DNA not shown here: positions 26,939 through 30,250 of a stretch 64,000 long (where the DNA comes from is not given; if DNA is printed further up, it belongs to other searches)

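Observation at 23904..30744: Candidate unclassified defence module: PLD-SNF2 helicase fusion + PglX/Eco57I-type adenine methyltransferase + small caspase-like protein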

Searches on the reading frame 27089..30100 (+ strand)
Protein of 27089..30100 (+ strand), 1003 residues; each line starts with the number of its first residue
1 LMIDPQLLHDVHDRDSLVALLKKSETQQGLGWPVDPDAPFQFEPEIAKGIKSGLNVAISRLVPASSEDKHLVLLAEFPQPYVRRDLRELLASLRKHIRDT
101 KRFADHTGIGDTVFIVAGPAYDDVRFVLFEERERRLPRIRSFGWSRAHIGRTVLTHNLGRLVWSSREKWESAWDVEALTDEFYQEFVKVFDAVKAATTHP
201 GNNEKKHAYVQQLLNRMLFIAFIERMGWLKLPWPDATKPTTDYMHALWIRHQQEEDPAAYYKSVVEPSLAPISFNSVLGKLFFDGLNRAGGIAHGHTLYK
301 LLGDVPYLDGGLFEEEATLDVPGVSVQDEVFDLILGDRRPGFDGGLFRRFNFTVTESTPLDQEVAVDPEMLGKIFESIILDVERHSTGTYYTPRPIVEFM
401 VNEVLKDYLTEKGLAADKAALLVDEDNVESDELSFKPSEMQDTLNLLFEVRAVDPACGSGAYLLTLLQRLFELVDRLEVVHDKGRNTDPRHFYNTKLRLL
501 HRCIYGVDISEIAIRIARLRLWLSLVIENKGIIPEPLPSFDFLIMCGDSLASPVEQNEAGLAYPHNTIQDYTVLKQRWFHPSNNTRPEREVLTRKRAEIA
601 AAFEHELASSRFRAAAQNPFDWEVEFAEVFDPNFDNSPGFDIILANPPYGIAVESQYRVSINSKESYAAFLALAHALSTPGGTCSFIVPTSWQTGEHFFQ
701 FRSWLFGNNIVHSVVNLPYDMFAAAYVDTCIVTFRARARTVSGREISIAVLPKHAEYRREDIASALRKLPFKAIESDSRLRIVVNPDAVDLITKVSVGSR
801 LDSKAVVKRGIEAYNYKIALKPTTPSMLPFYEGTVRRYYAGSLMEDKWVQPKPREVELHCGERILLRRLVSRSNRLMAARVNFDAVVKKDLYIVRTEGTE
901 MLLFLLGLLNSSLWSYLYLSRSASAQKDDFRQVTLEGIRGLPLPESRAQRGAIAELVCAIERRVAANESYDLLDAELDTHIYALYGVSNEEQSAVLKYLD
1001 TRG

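Call 6: search_protein_families(library=pfam, proteins=[window:27089-30100:+], max_evalue=0.01)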
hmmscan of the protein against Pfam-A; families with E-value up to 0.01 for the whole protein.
window:27089-30100:+ (1003 aa): 5 families
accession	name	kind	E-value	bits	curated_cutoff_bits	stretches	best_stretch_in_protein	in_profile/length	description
PF07669.17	Eco57I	-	1.7e-24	87.2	25.3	1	503-722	2-171/171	Eco57I restriction-modification methylase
PF02384.22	N6_Mtase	-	4.8e-15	56.1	20.4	1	631-769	117-260/311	N-6 DNA Methylase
PF12950.13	TaqI_C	-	1.4e-07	32.2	26.5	1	845-943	25-118/118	TaqI-like C-terminal specificity domain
PF20473.4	MmeI_Mtase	-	1.5e-06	28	27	1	437-524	8-85/259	MmeI, DNA-methyltransferase domain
PF01170.24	UPF0020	-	0.001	19.3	22.3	0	639-688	121-166/197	RMKL-like, methyltransferase domain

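Call 7: search_protein_families(library=padloc, proteins=[window:27089-30100:+], max_evalue=0.01)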
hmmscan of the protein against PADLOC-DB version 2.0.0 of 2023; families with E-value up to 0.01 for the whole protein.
window:27089-30100:+ (1003 aa): 67 families (the best 25 are shown)
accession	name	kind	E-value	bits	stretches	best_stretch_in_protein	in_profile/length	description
PDLC03601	REase_MTase_IIG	-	3e-43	145.9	2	276-557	279-563/1110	Type IIG restriction enzyme-methyltransferase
PDLC03596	REase_MTase_IIG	-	8.7e-35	118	2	447-650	539-722/1148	Type IIG restriction enzyme-methyltransferase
PDLC03612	REase_MTase_IIG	-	6.9e-34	115.2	4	602-740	770-918/1247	Type IIG restriction enzyme-methyltransferase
PDLC04134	mad2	-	2.5e-23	80.6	1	367-756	250-464/492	mads_2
PDLC02643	DrmMI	-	2.6e-22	76.5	2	383-550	551-716/1347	DrmMI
PDLC03628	REase_MTase_IIG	-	1.8e-21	74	2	169-409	152-359/1100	Type IIG restriction enzyme-methyltransferase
PDLC03021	MTase_I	-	3e-21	73.8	2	639-740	272-381/491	Type I methyltransferase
PDLC03348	MTase_II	-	2.9e-17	60.5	2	451-557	249-339/727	Type II methyltransferase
PDLC03627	REase_MTase_IIG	-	1.4e-16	57.5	1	365-523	327-480/1136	Type IIG restriction enzyme-methyltransferase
PDLC02638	DrmMI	-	1.5e-16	57.8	2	382-552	549-717/935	DrmMI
PDLC03629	REase_MTase_IIG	-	1e-15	54.7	1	378-554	372-537/1182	Type IIG restriction enzyme-methyltransferase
PDLC03604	REase_MTase_IIG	-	1.3e-15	54.5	2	445-552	385-503/1011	Type IIG restriction enzyme-methyltransferase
PDLC03609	REase_MTase_IIG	-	1.4e-14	50.9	1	383-552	368-533/1066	Type IIG restriction enzyme-methyltransferase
PDLC02644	DrmMI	-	9.2e-14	48.3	2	382-550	60-226/988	DrmMI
PDLC03598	REase_MTase_IIG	-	1.1e-13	48.1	1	365-524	290-435/912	Type IIG restriction enzyme-methyltransferase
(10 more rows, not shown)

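Call 9: search_protein_families(library=ncbifam, proteins=[window:27089-30100:+], max_evalue=0.01)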
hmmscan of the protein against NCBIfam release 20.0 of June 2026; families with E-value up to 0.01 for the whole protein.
window:27089-30100:+ (1003 aa): 8 families
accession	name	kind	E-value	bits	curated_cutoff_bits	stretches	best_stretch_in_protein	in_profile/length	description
NF033452.1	BREX_1_MTaseX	exception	2e-12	45.8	500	1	391-749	254-629/1210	BREX-1 system adenine-specific DNA-methyltransferase PglX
NF033455.1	BREX_6_MTaseX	exception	3.8e-12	44.6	900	2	640-768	555-689/1319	BREX-6 system adenine-specific DNA-methyltransferase PglX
NF033451.1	BREX_2_MTaseX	equivalog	9e-11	40.2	400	1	383-557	191-322/1185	BREX-2 system adenine-specific DNA-methyltransferase PglX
TIGR02987.1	met_A_Alw26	exception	8e-10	38.1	353.5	1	670-996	178-502/523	Alw26I/Eco31I/Esp3I family type II restriction adenine-specific DNA-methyltransferase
NF047738.1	antiphage_MADS2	equivalog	1e-07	30.7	720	1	451-522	334-406/654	methylation-associated defense system DNA methyltransferase MAD2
NF033454.1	BREX_5_MTaseX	exception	1.1e-06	26.6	900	1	448-558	301-401/1404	BREX-5 system adenine-specific DNA-methyltransferase PglX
TIGR00497.1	hsdM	equivalog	0.00017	20.4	242.75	1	630-735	297-416/515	type I restriction-modification system subunit M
TIGR03534.1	RF_mod_PrmC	equivalog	0.0054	16.2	199.1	0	623-649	141-166/253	peptide chain release factor N(5)-glutamine methyltransferase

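Call 39: search_solved_structures(query=window:27089-30100:+, max_evalue=0.001)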
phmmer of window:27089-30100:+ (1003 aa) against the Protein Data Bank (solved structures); distinct sequences matched with E-value up to 0.001: 9.
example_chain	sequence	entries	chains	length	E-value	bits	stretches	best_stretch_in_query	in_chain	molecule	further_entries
7lni_A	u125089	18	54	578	1.3e-06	29.5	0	451-522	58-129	Site-specific DNA-methyltransferase (adenine-specific)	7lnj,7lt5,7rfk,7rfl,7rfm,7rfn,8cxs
8cxz_A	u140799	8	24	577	1.4e-06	29.4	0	451-522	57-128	Site-specific DNA-methyltransferase (adenine-specific)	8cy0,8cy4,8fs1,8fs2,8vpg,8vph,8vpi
8w0p_A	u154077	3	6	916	3.4e-05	24.8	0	368-423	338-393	RM.BsaXI | site-specific DNA-methyltransferase (adenine-specific)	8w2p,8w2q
5ybb_A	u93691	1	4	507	0.00011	23.1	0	636-736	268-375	Type I restriction-modification system methyltransferase subunit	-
1g38_A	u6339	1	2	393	0.00024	22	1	637-735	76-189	MODIFICATION METHYLASE TAQI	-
2ibs_A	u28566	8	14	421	0.00027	21.8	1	637-735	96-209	Modification methylase TaqI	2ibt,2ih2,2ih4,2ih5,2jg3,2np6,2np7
1aqj_A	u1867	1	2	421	0.00028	21.8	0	637-735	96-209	ADENINE-N6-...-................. TAQI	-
1aqi_A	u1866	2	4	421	0.00028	21.8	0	637-735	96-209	ADENINE-N6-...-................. TAQI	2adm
2okc_A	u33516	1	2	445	0.00029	21.7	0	361-402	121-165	Type I restriction enzyme StySJI M protein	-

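Call 66: find_homologous_proteins(query=window:27092-30100:+, max_evalue=1e-10)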
Query window:27092-30100:+ (1002 aa): 2303 proteins with E <= 1e-10 among 8000 candidates; the best 120 are listed.
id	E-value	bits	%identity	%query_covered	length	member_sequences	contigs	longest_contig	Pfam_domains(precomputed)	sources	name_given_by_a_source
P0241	0.0e+0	2299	100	100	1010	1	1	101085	PF02384.23,PF07669.18,PF12950.14,PF20473.5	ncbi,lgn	ncbi:MAG: Eco57I restriction-modification methylase domain-containing protein [Candidatus Sumerlaeac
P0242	1.3e-296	1004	57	79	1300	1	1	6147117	PF02384.23,PF07669.18,PF12950.14,PF04326.20,PF20473.5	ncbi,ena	-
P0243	1.3e-293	994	64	69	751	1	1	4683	PF02384.23,PF07669.18,PF20473.5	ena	-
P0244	2.3e-293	994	63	70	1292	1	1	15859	PF02384.23,PF07669.18,PF12950.14,PF04326.20,PF20473.5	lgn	-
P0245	8.5e-292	988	56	81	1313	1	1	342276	PF02384.23,PF07669.18,PF12950.14,PF04326.20,PF20473.5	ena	-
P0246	1.1e-290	985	67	65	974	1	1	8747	PF02384.23,PF07669.18,PF20473.5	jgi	jgi:tRNA1(Val) A37 N6-methylase TrmN6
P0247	3.3e-286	970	61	71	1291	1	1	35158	PF02384.23,PF07669.18,PF04326.20,PF20473.5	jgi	jgi:hypothetical protein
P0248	3.7e-283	960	57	78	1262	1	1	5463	PF02384.23,PF07669.18,PF12950.14,PF04326.20,PF20473.5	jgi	jgi:hypothetical protein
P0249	1.1e-281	955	58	74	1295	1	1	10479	PF02384.23,PF07669.18,PF12950.14,PF04326.20,PF20473.5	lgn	-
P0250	3.8e-281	953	56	81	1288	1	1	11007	PF02384.23,PF07669.18,PF12950.14,PF04326.20,PF20473.5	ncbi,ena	-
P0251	6.1e-279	946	62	69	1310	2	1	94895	PF02384.23,PF07669.18,PF12950.14,PF20473.5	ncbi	-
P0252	4.2e-271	920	57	74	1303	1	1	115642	PF02384.23,PF07669.18,PF12950.14,PF04326.20,PF20473.5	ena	-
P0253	1.1e-255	869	54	75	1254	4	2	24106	PF02384.23,PF07669.18,PF04326.20,PF20473.5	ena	-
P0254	5.1e-247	840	55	68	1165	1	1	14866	PF02384.23,PF07669.18,PF12950.14,PF20473.5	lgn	-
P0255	1.8e-239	815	52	73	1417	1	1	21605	PF02384.23,PF07669.18,PF04326.20,PF20473.5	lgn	-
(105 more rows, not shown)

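Call 78: predict_structure(alignment_id=A3)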
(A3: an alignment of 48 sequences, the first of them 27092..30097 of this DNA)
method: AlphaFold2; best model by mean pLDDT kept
length: 1002 residues; sequences in the alignment: 48
mean_pLDDT: 88.0   pTM: 0.87
mean pLDDT of the five models: 88.0, 87.1, 85.9, 85.0, 84.0
residues with pLDDT >= 90: 594; 70-90: 335; 50-70: 73; < 50: 0
segments of 3 or more residues with pLDDT < 50: none
pLDDT, mean of each block of 10 residues (from residue 1): 87 93 91 85 89 87 73 93 87 89 71 93 89 74 84 88 89 86 91 97 93 93 91 85 94 94 94 96 92 94 88 91 96 92 89 68 78 68 64 90 96 95 91 94 96 88 94 89 81 94 93 89 87 89 92 62 90 90 82 91 67 83 92 85 89 66 86 92 94 88 92 89 78 83 83 76 90 89 91 87 94 87 93 94 92 92 94 93 95 95 97 93 68 89 89 97 96 97 95 93 63
secondary structure, 60 per line:
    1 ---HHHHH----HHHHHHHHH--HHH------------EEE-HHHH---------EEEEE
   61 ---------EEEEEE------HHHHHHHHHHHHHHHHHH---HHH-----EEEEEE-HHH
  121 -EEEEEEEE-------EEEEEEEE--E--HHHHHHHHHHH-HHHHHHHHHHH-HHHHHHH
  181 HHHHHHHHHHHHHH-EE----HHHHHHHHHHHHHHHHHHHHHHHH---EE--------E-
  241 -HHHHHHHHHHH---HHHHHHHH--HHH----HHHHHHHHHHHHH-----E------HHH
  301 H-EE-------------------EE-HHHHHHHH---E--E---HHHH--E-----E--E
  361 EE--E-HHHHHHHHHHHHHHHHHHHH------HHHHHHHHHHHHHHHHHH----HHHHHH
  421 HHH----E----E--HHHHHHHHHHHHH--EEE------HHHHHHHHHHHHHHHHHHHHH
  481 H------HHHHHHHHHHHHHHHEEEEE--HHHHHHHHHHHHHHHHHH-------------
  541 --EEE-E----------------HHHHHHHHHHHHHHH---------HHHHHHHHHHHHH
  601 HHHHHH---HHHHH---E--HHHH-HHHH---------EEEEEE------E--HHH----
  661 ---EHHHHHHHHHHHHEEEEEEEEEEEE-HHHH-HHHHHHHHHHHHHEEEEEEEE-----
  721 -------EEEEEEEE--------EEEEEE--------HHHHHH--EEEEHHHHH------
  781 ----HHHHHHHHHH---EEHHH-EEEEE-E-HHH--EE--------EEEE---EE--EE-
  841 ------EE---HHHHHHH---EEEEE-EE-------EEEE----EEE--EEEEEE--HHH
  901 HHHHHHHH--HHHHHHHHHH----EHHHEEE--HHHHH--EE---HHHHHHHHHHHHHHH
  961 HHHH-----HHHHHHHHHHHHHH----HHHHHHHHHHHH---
elements in order (helices of 4 or more, strands of 3 or more residues): H4-8 H13-21 E39-41 H43-46 E56-60 E70-75 H82-99 E111-116 E122-129 E137-144 H150-160 H162-172 H174-194 H202-225 H242-252 H256-263 H273-285 H298-301 H327-334 H345-348 E360-362 H367-386 H393-410 H415-423 H436-448 E451-453 H460-481 H488-502 E503-507 H510-527 E543-545 H564-578 H588-606 H610-614 H621-624 H626-629 E639-644 H665-676 E677-688 H690-693 H695-707 E708-715 E728-735 E744-749 H758-763 E766-769 H770-774 H785-794 E804-808 E827-830 H852-858 E862-866 E877-880 E885-887 E890-895 H898-908 H911-920 E929-931 H934-938 H946-964 H970-983 H988-999

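Call 106: fold_search(model_id=the predicted structure, library=pdb)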
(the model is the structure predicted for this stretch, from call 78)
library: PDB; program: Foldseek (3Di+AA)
matches with E <= 10: 781; with E <= 0.001: 92
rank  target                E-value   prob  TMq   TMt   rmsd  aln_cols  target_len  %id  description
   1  7lni_A                3.1e-20  1.00  0.39  0.68   6.3       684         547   16  SeMet CamA Adenine Methyltransferase Complexed to Cognate Substrate DNA (released 2021-05-19)
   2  8cxs_A                6.6e-20  1.00  0.39  0.68   6.2       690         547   15  CamA Adenine Methyltransferase Complexed to Cognate Substrate DNA and Inhibitor MTA (released 2023-01-11)
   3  8c45_A                1.2e-19  1.00  0.44  0.37  11.5       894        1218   16  PglX methyltransferase from the Salmonella BREX phage defence system (aka BrxX) (released 2024-07-10)
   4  9ewz_C                1.2e-19  1.00  0.43  0.37  12.4       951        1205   13  Cryo-EM structure of the E. coli BrxX methyltransferase in complex with DNA (released 2025-03-05)
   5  7rfk_C                1.3e-19  1.00  0.39  0.67   6.3       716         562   15  CamA Adenine Methyltransferase Complexed to Cognate Substrate DNA and Inhibitor Sinefungin (released 2021-09-15)
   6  8cxx_A                1.4e-19  1.00  0.38  0.67   6.4       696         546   15  CamA Adenine Methyltransferase Complexed to Cognate Substrate DNA and Compound 6 (released 2023-01-11)
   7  7rfl_B                1.6e-19  1.00  0.39  0.68   5.7       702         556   15  CamA Adenine Methyltransferase Complexed to Cognate Substrate DNA and Inhibitor SGC0946 (released 2021-09-15)
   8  8c45_B                1.8e-19  1.00  0.47  0.40  11.6       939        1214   14  PglX methyltransferase from the Salmonella BREX phage defence system (aka BrxX) (released 2024-07-10)
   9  7rfl_A                1.9e-19  1.00  0.39  0.68   6.2       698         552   15  CamA Adenine Methyltransferase Complexed to Cognate Substrate DNA and Inhibitor SGC0946 (released 2021-09-15)
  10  7rfk_B                1.9e-19  1.00  0.40  0.67   6.0       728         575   15  CamA Adenine Methyltransferase Complexed to Cognate Substrate DNA and Inhibitor Sinefungin (released 2021-09-15)
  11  7rfn_A                2.1e-19  1.00  0.38  0.67   6.4       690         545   16  CamA Adenine Methyltransferase Complexed to Cognate Substrate DNA and Inhibitor SGC8158 (released 2021-09-15)
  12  7lt5_A                2.2e-19  1.00  0.41  0.69   6.2       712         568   15  CamA Adenine Methyltransferase Complexed to Cognate Substrate DNA and Cofactor SAH (released 2021-05-19)
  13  7lni_C                2.4e-19  1.00  0.38  0.67   6.4       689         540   15  SeMet CamA Adenine Methyltransferase Complexed to Cognate Substrate DNA (released 2021-05-19)
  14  7lnj_C                3.3e-19  1.00  0.38  0.67   6.1       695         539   16  CamA Adenine Methyltransferase Complexed to Cognate Substrate DNA (released 2021-05-19)
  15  7lt5_B                3.4e-19  1.00  0.41  0.68   6.3       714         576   16  CamA Adenine Methyltransferase Complexed to Cognate Substrate DNA and Cofactor SAH (released 2021-05-19)
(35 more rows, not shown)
